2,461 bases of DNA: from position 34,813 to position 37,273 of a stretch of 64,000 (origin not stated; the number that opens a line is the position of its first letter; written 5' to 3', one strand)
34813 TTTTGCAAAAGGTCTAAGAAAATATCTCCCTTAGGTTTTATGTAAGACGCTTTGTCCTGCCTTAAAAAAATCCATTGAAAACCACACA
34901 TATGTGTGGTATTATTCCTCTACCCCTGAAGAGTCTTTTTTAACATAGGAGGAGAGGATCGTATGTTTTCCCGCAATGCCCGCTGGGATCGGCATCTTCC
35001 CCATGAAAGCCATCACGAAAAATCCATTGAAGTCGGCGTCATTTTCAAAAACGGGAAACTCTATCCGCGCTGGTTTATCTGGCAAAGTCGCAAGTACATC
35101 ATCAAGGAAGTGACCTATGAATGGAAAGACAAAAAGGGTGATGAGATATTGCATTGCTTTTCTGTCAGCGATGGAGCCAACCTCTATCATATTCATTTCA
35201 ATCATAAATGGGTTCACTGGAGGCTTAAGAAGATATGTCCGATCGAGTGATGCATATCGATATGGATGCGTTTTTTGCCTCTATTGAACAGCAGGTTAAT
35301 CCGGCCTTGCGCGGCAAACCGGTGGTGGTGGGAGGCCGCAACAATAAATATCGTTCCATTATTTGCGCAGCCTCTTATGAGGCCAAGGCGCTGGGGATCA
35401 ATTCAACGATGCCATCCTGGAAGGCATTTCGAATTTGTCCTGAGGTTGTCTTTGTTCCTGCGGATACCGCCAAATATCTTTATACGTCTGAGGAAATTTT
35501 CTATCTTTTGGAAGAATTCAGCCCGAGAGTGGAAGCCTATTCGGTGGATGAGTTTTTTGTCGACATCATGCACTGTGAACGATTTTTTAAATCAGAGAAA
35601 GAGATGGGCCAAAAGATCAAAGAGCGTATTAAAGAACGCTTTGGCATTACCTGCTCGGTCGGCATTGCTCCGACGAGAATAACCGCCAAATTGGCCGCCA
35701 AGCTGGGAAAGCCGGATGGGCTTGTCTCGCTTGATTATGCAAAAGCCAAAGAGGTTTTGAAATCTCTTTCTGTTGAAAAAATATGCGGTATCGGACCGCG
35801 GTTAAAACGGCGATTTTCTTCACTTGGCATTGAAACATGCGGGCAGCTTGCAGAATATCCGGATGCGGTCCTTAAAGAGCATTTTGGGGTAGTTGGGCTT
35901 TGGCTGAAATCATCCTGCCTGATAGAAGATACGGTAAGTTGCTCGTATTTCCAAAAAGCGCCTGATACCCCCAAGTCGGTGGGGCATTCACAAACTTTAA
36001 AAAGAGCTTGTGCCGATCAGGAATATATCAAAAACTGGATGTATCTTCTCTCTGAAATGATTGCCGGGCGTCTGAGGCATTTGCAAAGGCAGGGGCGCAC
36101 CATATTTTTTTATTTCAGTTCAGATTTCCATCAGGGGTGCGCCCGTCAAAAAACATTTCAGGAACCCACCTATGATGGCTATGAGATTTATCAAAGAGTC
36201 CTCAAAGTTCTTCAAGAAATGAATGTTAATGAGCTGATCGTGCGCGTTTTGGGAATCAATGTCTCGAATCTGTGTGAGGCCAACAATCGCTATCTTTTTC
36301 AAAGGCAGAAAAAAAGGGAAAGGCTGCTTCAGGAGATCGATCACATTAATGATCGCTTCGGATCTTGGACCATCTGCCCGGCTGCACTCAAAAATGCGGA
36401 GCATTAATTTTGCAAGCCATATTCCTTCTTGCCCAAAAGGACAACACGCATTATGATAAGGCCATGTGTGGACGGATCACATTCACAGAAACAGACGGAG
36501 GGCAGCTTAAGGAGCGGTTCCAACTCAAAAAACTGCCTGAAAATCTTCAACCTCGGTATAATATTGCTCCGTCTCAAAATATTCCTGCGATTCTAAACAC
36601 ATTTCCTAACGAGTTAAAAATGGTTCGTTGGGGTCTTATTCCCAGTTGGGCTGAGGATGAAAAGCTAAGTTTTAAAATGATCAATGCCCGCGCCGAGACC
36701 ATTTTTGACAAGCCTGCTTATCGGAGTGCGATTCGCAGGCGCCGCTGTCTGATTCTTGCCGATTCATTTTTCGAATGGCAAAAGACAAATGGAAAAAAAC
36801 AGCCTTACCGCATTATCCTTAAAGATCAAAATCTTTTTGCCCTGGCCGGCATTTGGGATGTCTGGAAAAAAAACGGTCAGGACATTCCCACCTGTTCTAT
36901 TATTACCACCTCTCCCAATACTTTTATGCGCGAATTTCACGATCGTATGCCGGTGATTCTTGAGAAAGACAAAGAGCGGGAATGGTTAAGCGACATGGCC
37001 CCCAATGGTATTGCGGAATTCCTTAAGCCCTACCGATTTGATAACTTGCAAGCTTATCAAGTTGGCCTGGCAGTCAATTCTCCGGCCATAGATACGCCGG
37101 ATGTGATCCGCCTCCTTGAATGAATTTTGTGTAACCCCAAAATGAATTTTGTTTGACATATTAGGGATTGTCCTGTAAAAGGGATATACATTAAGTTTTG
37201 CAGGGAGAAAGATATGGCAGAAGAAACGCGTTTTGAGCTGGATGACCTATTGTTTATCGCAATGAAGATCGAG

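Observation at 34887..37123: Damage-tolerance operon: palindromic operator + His-rich small ORF + DinB + SRAP/YedK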

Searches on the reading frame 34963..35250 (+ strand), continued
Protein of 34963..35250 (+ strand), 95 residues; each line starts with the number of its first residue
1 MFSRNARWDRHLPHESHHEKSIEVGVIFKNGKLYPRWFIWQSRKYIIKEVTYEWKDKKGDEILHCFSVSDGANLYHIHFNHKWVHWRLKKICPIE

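Call 75: find_encoding_contigs(protein=P0201, flank=5000, max_places=2)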
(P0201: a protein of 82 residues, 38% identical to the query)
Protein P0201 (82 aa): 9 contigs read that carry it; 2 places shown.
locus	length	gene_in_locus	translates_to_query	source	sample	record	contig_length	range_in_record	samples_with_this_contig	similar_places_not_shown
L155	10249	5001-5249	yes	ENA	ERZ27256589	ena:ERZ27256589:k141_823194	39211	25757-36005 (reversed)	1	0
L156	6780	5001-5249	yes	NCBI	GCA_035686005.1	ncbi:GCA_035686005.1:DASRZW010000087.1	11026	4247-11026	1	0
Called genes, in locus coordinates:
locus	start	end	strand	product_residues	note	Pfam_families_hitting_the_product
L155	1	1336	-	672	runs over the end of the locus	PF02706:Wzz, PF10609:ParA (faint), PF13807:GNVR, PF01656:CbiA, PF13614:AAA_31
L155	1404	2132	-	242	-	PF02563:Poly_export, PF10531:SLBB, PF22461:SLBB_2, PF10531:SLBB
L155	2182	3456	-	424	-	PF10082:BBP2_2, PF13505:OMP_b-brl (faint)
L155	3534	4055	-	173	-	-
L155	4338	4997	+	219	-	PF01726:LexA_DNA_bind, PF00717:Peptidase_S24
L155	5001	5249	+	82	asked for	-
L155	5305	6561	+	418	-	PF04055:Radical_SAM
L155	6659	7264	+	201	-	-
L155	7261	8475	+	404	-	PF00817:IMS, PF11798:IMS_HHH (faint), PF11799:IMS_C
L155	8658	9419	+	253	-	PF00481:PP2C, PF13672:PP2C_2, PF07228:SpoIIE (faint)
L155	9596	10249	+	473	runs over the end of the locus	PF00072:Response_reg, PF00158:Sigma54_activat, PF01078:Mg_chelatase (faint), PF14532:Sigma54_activ_2, PF00004:AAA (weak), PF07728:AAA_5, PF25601:AAA_lid_14, PF02954:HTH_8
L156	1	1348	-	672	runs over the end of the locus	PF02706:Wzz, PF10609:ParA (faint), PF13807:GNVR, PF01656:CbiA, PF13614:AAA_31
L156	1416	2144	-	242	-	PF02563:Poly_export, PF10531:SLBB, PF22461:SLBB_2, PF10531:SLBB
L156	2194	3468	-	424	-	PF10082:BBP2_2, PF13505:OMP_b-brl (faint)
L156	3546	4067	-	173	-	-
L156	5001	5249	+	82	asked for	-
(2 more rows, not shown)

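Call 82: find_homologous_proteins(query=L001:52-651:+, max_evalue=1e-30)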
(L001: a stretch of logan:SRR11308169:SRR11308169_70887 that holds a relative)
Query L001:52-651:+ (200 aa): 4477 proteins with E <= 1e-30 among 8000 candidates; the best 120 are listed.
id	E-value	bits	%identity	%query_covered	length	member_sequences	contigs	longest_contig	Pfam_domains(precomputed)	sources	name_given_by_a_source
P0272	1.4e-77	278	65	100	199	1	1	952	PF00717.29,PF01726.23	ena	-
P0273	1.6e-77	278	67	99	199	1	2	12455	PF00717.29,PF01726.23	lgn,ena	-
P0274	5.6e-77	276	64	100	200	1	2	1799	PF00717.29,PF01726.23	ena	-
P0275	5.9e-77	276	67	98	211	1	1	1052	PF00717.29,PF01726.23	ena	-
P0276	6.6e-77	276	67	100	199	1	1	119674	PF00717.29,PF01726.23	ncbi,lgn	-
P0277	5.8e-76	272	66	98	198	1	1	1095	PF00717.29,PF01726.23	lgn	-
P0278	8.3e-76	272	64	97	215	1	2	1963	PF00717.29,PF01726.23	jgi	-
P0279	8.5e-76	272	66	100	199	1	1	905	PF00717.29,PF01726.23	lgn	-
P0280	1.3e-75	271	65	100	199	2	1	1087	PF00717.29,PF01726.23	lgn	-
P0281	1.5e-75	271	65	100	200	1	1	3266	PF00717.29,PF01726.23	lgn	-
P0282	1.6e-75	271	63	100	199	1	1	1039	PF00717.29,PF01726.23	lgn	-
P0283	1.7e-75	271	64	100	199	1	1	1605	PF00717.29,PF01726.23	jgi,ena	jgi:repressor LexA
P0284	1.9e-75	271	62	100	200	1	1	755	PF00717.29,PF01726.23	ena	-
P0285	1.9e-75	271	65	100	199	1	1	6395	PF00717.29,PF01726.23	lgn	-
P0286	2.1e-75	271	64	100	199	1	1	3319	PF00717.29,PF01726.23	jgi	-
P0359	4.7e-73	263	65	99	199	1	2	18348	PF00717.29,PF01726.23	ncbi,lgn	-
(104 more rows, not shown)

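Call 83: find_encoding_contigs(protein=P0276, flank=6000, max_places=3)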
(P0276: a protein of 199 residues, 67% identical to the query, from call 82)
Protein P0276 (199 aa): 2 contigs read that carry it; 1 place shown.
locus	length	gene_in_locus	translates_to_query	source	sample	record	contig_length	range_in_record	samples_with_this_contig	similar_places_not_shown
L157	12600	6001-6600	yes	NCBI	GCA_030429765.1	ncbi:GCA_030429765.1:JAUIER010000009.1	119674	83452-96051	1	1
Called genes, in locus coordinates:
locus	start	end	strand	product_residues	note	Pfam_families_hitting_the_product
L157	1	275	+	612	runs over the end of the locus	PF13414:TPR_11 (weak), PF13424:TPR_12 (weak), PF13432:TPR_16 (weak), PF00515:TPR_1, PF13424:TPR_12, PF00515:TPR_1, PF13424:TPR_12, PF00515:TPR_1, +14 more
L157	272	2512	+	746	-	PF13371:TPR_9, PF00515:TPR_1, PF13414:TPR_11, PF13432:TPR_16, PF00515:TPR_1, PF07719:TPR_2, PF13414:TPR_11, PF13424:TPR_12, +24 more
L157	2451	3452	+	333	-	PF00294:PfkB, PF08543:Phos_pyr_kin (faint)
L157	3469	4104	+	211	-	-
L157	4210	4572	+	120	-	PF00072:Response_reg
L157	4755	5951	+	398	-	PF13369:Transglut_core2, PF08755:YccV-like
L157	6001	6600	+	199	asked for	PF01726:LexA_DNA_bind, PF00717:Peptidase_S24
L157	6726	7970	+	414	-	PF25174:Beta-prop_THOC3 (faint), PF26550:Tricorn_2nd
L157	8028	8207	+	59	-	-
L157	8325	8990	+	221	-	PF05036:SPOR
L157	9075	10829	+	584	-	PF02366:PMT, PF13231:PMT_2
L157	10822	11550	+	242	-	PF13641:Glyco_tranf_2_3 (weak), PF00535:Glycos_transf_2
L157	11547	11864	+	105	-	PF07578:LAB_N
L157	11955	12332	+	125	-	PF00072:Response_reg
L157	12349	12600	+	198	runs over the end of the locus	-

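Call 84: find_encoding_contigs(protein=P0359, flank=6000, max_places=3)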
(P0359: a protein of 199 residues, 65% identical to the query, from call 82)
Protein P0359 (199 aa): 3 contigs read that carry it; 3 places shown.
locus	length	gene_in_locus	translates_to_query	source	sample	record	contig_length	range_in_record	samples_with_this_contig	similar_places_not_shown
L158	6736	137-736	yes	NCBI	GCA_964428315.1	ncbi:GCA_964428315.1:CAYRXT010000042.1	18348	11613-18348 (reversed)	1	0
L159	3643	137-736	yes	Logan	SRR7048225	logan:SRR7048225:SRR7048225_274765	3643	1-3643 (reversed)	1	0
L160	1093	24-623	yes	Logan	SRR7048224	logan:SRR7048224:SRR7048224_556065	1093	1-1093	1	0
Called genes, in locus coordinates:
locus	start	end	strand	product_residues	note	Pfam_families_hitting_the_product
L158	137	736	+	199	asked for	PF01726:LexA_DNA_bind, PF00717:Peptidase_S24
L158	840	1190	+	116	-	PF07238:PilZ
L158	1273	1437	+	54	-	-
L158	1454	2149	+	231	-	PF01694:Rhomboid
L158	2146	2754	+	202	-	-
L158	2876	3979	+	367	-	PF00988:CPSase_sm_chain, PF00117:GATase, PF07722:Peptidase_C26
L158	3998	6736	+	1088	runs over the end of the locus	PF25596:CPSase_L_D1, PF02222:ATP-grasp (weak), PF02786:CPSase_L_D2, PF02787:CPSase_L_D3, PF25596:CPSase_L_D1, PF02222:ATP-grasp, PF02786:CPSase_L_D2, PF02142:MGS, +5 more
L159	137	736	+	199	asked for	PF01726:LexA_DNA_bind, PF00717:Peptidase_S24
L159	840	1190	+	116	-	PF07238:PilZ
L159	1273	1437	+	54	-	-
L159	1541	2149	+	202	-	PF01694:Rhomboid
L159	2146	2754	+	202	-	-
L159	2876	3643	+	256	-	?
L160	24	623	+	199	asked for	PF01726:LexA_DNA_bind, PF00717:Peptidase_S24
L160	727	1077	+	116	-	PF07238:PilZ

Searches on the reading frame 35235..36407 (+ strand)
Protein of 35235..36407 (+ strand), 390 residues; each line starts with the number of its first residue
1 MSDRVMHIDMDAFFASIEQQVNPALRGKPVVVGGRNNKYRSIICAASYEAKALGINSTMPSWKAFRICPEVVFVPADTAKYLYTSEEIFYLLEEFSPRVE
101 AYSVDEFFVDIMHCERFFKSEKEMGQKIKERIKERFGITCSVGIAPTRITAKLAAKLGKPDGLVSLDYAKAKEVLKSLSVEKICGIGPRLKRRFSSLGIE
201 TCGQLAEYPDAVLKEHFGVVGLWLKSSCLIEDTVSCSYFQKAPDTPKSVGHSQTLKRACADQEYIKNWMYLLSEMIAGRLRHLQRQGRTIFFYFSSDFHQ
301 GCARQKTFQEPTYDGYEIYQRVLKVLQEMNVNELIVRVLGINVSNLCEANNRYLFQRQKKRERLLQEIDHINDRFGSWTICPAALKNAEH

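Call 3: search_protein_families(library=pfam, proteins=[window:35235-36407:+], max_evalue=0.1)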
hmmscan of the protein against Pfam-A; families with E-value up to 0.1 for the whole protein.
window:35235-36407:+ (390 aa): 7 families
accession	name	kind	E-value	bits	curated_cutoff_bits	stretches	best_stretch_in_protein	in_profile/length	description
PF00817.25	IMS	-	4e-50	170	23.2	1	8-156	1-148/148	impB/mucB/samB family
PF11799.13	IMS_C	-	5.6e-19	69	20.7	1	246-352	1-105/109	impB/mucB/samB family C-terminal domain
PF21999.2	IMS_HHH_1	-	2.7e-05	25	27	1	184-218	4-38/53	DNA polymerase-iota, thumb domain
PF11798.14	IMS_HHH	-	0.00023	21.7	24.4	1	170-199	3-32/32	IMS family HHH motif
PF21704.3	POLH-Rev1_HhH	-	0.00091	19.8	27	1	180-224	3-49/56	DNApol eta/Rev1, HhH motif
PF13438.11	DUF4113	-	0.027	15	24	1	362-386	1-25/51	Domain of unknown function (DUF4113)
PF11731.14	Cdd1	-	0.035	14.7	25.5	1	180-244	8-72/86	Pathogenicity locus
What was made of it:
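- Checked: dinB: 35235-36407, 390 aa. Pfam IMS 4e-50 and IMS_C 6e-19 (call 3).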

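Call 7: search_protein_families(library=ncbifam, proteins=[window:35235-36407:+], max_evalue=0.1)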
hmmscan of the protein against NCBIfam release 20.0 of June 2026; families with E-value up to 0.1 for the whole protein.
window:35235-36407:+ (390 aa): 10 families
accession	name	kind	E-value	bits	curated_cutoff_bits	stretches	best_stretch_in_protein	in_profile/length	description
NF002848.0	PRK03103.1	subfamily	1.6e-90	303.5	381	1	3-383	4-389/410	DNA polymerase IV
NF002677.0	PRK02406.1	equivalog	8.4e-76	255.4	256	1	4-352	7-349/357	DNA polymerase IV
NF003015.0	PRK03858.1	subfamily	4.3e-75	253.2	367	1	4-385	8-385/399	DNA polymerase IV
NF002492.0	PRK01810.1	equivalog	1.8e-74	250.9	399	1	5-379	12-388/412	DNA polymerase IV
NF002882.0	PRK03348.1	equivalog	2.6e-72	244.1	389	1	3-363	5-361/461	DNA polymerase IV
NF010731.0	PRK14133.1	equivalog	3.3e-72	243.7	362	1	1-353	1-343/352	DNA polymerase IV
NF002751.0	PRK02794.1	equivalog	7e-70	236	371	1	5-380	40-412/425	DNA polymerase IV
NF002883.0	PRK03352.1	equivalog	8.7e-61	206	330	1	3-344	5-340/347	DNA polymerase IV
NF002292.0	PRK01216.1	equivalog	5.2e-47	160.6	339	1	5-351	3-344/351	DNA polymerase IV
NF002955.0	PRK03609.1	subfamily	3.2e-39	135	431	1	7-380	4-389/422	translesion error-prone DNA polymerase V subunit UmuC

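Call 69: search_dna_similar(query=window:35235-36404:+, collection=plasmids, mode=protein, max_evalue=0.00001, max_rows=40, rows=spread)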
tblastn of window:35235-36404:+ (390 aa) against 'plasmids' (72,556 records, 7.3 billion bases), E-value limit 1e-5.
The search stops at 5000 records and this limit was reached: more records match than are counted here, and every count below describes the 5000 best-scoring records only.
Records with a match: at least 5000; places in all: 5636; records where one place covers at least 80% of the query: 4495.
Best place of each record, by identity: <60% 5000.
By first word of the organism name: Escherichia 1716; Klebsiella 1170; Salmonella 805; Bacillus 217; Enterobacter 133; Shigella 112; Rhizobium 111; Citrobacter 95; Sinorhizobium 83; Serratia 66; and 132 more.
By predicted mobility (MOB-suite, as given by PLSDB): conjugative 3837; non-mobilizable 788; mobilizable 375.
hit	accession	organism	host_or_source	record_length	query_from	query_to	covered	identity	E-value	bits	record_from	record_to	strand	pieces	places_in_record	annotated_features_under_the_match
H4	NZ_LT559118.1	Nonomuraea gerenzanensis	-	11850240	5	385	98%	32.6%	1e-60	218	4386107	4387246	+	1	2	none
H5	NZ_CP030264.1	Ensifer adhaerens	Zea mays,whole organism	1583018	4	350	89%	32.3%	6e-47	179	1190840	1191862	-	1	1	none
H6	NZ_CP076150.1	Bacillus anthracis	soil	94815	5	380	96%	29.3%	1e-24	113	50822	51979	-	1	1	Y-family DNA polymerase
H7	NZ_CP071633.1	Rhizobium sp. NZLR1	lentil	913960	4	351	89%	31.2%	3e-44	171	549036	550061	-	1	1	dinB: DNA polymerase IV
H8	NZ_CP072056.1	Bacillus mycoides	cell culture,soil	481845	5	380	96%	28.1%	2e-24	112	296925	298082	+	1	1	Y-family DNA polymerase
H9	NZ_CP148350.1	Escherichia coli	Homo sapiens,single cell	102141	9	372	93%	28.1%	2e-29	127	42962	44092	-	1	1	Y-family DNA polymerase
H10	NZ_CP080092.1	Salmonella enterica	-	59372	9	372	93%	28.0%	4e-28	124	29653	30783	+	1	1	Y-family DNA polymerase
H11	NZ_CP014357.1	Salmonella enterica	Homo sapiens,stool,stool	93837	9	372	93%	28.0%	9e-28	122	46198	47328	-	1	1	Y-family DNA polymerase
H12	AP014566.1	Salmonella enterica subsp. enterica serovar Typhimurium ...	-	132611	9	372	93%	28.0%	1e-27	122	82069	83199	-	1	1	samB: mutagenesis by UV and mutagens; related to umuDC operon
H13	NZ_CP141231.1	Escherichia sp. SB17032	food,Slaughterhouse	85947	9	372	93%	27.8%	2e-29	127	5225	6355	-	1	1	Y-family DNA polymerase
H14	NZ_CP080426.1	Salmonella enterica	poultry meat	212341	9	372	93%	27.8%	3e-29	127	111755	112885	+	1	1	Y-family DNA polymerase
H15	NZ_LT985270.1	Escherichia coli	-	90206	9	372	93%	27.8%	3e-29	127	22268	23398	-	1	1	Y-family DNA polymerase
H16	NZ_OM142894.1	Escherichia coli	-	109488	9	372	93%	27.8%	3e-29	127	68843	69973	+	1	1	Y-family DNA polymerase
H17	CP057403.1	Escherichia coli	culture,Pooled pig faecal samples ...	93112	9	372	93%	27.8%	3e-29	127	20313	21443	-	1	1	Y-family DNA polymerase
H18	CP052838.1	Salmonella enterica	chicken breast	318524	9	372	93%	27.8%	3e-29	127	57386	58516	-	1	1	Y-family DNA polymerase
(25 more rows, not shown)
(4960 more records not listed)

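Call 79: list_cluster_members(proteins=[P0001, window:35235-36404:+, window:36464-37120:+])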
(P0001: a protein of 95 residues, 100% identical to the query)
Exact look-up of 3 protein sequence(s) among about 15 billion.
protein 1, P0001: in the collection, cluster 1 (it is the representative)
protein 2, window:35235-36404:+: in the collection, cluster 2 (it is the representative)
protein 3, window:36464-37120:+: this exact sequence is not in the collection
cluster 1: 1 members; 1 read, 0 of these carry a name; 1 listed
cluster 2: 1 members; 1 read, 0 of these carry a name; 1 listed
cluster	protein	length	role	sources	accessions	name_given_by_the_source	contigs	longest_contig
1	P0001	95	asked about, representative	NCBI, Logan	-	-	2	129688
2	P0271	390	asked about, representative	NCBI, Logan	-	-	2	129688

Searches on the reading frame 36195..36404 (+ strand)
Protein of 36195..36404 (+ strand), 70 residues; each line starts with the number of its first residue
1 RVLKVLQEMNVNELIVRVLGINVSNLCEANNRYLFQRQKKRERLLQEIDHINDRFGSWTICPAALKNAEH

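Call 90: search_protein_families(library=pfam, alignment_id=A5, max_evalue=0.1)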
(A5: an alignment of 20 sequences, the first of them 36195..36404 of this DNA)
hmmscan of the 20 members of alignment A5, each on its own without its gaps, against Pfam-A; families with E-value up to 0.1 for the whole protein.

A. member 1, window:36195-36404:+ (70 aa): 1 family
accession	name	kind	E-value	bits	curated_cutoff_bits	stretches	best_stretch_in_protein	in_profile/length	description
PF13438.11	DUF4113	-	0.0023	18.4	24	1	42-66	1-25/51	Domain of unknown function (DUF4113)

B. families by the number of members that match (of 20 scanned): 5 families
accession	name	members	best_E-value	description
PF13438.11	DUF4113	17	0.00064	Domain of unknown function (DUF4113)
PF02233.22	PNTB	1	0.0027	NAD(P) transhydrogenase beta subunit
PF08977.15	BOFC_N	1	0.0038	Bypass of Forespore C, N terminal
PF10689.14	DUF2496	1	0.019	Protein of unknown function (DUF2496)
PF05082.18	Rop-like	1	0.086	Rop-like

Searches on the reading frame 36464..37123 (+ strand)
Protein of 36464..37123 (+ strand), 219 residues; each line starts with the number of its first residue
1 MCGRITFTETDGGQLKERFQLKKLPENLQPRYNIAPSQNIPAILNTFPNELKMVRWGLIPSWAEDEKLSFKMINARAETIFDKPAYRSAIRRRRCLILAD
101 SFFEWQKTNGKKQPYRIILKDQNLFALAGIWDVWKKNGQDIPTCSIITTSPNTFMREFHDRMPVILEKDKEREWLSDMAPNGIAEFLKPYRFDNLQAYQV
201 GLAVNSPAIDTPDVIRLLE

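Call 3: search_protein_families(library=pfam, proteins=[window:36464-37123:+], max_evalue=0.1)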
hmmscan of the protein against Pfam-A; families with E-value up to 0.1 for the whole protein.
window:36464-37123:+ (219 aa): 1 family
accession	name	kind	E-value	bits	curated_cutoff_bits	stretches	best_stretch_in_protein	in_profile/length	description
PF02586.19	SRAP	-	7.2e-72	241.8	27.1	1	1-207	1-214/214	SOS response associated peptidase (SRAP)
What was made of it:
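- Checked: SRAP: the ATG at 36464 gives MCGR..., with PF02586 at 7e-72 (call 3).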

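Call 7: search_protein_families(library=ncbifam, proteins=[window:36464-37123:+], max_evalue=0.1)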
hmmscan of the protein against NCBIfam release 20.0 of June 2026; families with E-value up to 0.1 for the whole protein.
window:36464-37123:+ (219 aa): 1 family
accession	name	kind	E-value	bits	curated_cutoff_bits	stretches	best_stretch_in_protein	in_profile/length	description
NF007413.0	PRK09951.1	subfamily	8.1e-22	77.7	349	1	1-178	1-179/222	hypothetical protein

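Call 77: search_solved_structures(query=window:36464-37120:+, max_evalue=0.00001, show_alignments=2)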
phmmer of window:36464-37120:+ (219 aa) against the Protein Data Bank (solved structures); distinct sequences matched with E-value up to 0.00001: 11.
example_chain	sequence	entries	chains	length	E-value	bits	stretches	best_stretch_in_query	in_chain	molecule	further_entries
2f20_A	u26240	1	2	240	2.7e-33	118.3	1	45-201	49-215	conserved hypothetical protein, with conserved domain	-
6oe7_A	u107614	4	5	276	6e-23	84.5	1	22-118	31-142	Embryonic stem cell-specific 5-hydroxymethylcytosine-binding protein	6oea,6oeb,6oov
5ko9_A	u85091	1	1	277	6e-23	84.5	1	22-118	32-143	Embryonic stem cell-specific 5-hydroxymethylcytosine-binding protein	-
6kcq_B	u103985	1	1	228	1.3e-17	67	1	1-177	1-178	SOS response-associated protein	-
2icu_A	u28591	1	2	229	1.3e-17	67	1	1-177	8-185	Hypothetical protein yedK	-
6kbu_B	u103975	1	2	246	3.2e-17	65.7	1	22-177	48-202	SOS response-associated protein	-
6nuh_A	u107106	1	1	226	3.3e-17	65.7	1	24-177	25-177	SOS response-associated peptidase YedK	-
6kbs_B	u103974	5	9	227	3.4e-17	65.7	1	24-177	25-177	SOS response-associated protein | SOS response-associated peptidase YedK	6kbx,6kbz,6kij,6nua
8d2m_A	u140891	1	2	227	4.9e-17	65.2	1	28-177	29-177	Abasic site processing protein YedK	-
1zn6_A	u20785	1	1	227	5.2e-13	52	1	50-202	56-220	phage-related conserved hypothetical protein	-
2bdv_A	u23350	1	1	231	7.6e-11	44.9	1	28-213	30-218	phage-related conserved hypothetical protein, BB2244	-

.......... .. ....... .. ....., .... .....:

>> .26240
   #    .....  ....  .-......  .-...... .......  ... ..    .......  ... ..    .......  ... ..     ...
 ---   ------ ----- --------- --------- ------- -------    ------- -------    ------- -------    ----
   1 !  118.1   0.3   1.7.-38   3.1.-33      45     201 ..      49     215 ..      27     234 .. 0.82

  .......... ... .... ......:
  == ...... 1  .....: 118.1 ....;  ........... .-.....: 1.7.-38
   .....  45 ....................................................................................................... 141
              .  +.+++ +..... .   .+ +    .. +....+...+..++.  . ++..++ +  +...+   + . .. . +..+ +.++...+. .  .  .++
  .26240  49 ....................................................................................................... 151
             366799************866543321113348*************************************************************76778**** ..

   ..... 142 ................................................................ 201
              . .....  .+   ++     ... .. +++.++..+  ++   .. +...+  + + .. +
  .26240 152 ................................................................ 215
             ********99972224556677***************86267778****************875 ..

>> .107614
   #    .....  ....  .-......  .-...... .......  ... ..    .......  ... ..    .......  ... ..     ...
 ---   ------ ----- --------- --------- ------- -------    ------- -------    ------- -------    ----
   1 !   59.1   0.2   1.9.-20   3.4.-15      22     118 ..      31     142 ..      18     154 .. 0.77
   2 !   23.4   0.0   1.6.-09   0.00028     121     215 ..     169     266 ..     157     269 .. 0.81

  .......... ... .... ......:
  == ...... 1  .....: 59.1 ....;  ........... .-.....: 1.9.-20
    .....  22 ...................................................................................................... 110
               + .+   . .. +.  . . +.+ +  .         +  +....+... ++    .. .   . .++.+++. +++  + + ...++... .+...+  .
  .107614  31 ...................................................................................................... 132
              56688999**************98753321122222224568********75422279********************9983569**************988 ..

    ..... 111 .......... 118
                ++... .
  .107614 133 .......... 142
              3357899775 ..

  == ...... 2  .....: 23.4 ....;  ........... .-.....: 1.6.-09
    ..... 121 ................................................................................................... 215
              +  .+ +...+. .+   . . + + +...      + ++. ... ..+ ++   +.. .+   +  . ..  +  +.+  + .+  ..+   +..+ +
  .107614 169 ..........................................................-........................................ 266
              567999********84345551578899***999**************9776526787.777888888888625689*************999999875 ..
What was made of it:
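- On SRAP (PF02586; YedK/HMCES): PDB relatives are 2f20, HMCES and YedK (call 77).
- SRAP: calls 3 and 77.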
